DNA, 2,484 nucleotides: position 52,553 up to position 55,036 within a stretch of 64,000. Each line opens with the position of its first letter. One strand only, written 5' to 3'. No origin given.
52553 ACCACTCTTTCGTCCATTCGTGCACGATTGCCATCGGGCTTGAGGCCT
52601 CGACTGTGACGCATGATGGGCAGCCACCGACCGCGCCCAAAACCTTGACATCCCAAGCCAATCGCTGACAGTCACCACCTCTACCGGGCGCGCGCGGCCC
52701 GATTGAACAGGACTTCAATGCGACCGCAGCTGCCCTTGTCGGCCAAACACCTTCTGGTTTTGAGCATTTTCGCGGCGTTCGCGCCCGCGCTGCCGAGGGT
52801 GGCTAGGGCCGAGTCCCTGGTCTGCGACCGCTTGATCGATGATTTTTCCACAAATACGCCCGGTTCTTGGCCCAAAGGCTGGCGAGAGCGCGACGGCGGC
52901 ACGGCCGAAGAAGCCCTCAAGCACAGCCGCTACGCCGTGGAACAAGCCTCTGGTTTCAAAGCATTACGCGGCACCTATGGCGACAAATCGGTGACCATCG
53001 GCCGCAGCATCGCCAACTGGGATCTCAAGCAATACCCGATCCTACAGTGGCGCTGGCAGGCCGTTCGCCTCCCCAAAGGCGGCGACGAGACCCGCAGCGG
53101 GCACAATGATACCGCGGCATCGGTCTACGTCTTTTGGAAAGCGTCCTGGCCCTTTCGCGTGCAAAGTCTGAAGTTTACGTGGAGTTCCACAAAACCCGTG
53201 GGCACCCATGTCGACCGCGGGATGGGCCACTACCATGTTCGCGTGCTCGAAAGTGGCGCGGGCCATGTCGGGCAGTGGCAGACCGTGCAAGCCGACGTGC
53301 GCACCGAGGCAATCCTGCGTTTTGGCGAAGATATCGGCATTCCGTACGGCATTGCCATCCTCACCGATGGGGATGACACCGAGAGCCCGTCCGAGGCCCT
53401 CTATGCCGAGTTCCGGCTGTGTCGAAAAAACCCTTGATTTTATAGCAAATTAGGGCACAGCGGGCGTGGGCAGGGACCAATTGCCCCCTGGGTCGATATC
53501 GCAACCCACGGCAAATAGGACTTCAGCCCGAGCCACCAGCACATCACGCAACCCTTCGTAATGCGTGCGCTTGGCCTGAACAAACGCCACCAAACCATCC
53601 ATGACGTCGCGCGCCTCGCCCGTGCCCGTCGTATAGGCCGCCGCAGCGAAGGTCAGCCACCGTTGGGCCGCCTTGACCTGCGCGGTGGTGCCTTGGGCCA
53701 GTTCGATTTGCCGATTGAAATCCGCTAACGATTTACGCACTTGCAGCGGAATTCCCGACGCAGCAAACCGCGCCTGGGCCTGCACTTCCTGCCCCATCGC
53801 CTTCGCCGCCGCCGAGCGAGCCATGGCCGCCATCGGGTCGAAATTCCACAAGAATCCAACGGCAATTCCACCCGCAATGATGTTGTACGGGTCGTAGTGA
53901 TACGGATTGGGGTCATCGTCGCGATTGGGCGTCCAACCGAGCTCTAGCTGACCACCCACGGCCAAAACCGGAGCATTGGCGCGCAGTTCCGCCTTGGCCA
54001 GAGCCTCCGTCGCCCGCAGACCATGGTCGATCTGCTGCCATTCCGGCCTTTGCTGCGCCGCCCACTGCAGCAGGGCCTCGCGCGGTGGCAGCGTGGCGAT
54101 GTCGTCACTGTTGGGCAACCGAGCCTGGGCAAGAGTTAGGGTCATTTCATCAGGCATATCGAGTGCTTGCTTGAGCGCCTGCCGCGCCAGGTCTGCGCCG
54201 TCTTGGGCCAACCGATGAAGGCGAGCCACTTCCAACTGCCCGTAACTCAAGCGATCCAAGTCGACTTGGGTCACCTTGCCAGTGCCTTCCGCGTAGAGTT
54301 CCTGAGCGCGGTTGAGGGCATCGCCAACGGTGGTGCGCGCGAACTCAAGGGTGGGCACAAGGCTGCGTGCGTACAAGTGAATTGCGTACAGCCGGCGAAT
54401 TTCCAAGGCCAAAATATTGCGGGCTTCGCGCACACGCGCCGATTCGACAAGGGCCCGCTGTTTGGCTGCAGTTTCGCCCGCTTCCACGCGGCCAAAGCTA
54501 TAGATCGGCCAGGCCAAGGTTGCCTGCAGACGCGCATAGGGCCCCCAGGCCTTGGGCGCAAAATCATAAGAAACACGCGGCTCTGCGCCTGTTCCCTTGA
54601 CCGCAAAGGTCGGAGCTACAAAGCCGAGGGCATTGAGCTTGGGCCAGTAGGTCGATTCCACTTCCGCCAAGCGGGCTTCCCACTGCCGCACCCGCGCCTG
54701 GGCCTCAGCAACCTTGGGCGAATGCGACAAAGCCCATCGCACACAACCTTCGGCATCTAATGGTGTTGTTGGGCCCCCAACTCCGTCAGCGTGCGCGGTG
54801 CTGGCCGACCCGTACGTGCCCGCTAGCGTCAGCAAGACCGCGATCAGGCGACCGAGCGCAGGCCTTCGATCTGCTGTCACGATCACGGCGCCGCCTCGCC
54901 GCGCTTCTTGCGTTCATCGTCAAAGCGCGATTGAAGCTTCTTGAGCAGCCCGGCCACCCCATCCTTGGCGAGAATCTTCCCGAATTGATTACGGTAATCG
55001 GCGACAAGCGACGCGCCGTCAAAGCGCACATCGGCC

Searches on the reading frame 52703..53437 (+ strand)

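Call 9: search_protein_families(library=pfam, proteins=[window:52703-53437:+])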
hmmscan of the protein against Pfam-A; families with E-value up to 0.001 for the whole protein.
window:52703-53437:+ (244 aa): 1 family
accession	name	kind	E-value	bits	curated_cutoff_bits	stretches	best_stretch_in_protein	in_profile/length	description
PF11249.13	DUF3047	-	1.6e-26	93.5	27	1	71-237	11-197/198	Protein of unknown function (DUF3047)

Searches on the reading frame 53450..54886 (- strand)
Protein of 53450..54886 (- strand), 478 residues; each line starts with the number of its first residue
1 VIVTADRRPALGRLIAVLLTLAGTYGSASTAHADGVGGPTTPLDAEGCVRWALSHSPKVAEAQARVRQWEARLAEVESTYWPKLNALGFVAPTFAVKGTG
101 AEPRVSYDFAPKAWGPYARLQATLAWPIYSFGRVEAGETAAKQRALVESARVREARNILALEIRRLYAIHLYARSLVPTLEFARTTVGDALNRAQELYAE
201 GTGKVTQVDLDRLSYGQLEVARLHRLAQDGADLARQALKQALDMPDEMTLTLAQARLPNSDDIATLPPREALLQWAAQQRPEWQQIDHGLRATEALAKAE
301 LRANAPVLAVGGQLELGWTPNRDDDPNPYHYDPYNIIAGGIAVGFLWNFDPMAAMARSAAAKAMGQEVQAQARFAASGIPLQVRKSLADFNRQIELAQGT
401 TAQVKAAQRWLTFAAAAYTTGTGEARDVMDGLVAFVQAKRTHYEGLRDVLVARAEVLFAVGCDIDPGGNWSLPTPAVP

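Call 9: search_protein_families(library=pfam, proteins=[window:53450-54886:-])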
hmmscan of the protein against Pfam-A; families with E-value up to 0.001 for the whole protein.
window:53450-54886:- (478 aa): 1 family
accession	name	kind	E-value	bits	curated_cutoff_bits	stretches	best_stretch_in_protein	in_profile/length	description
PF02321.23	OEP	-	6.5e-25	88.5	22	2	271-461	3-187/187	Outer membrane efflux protein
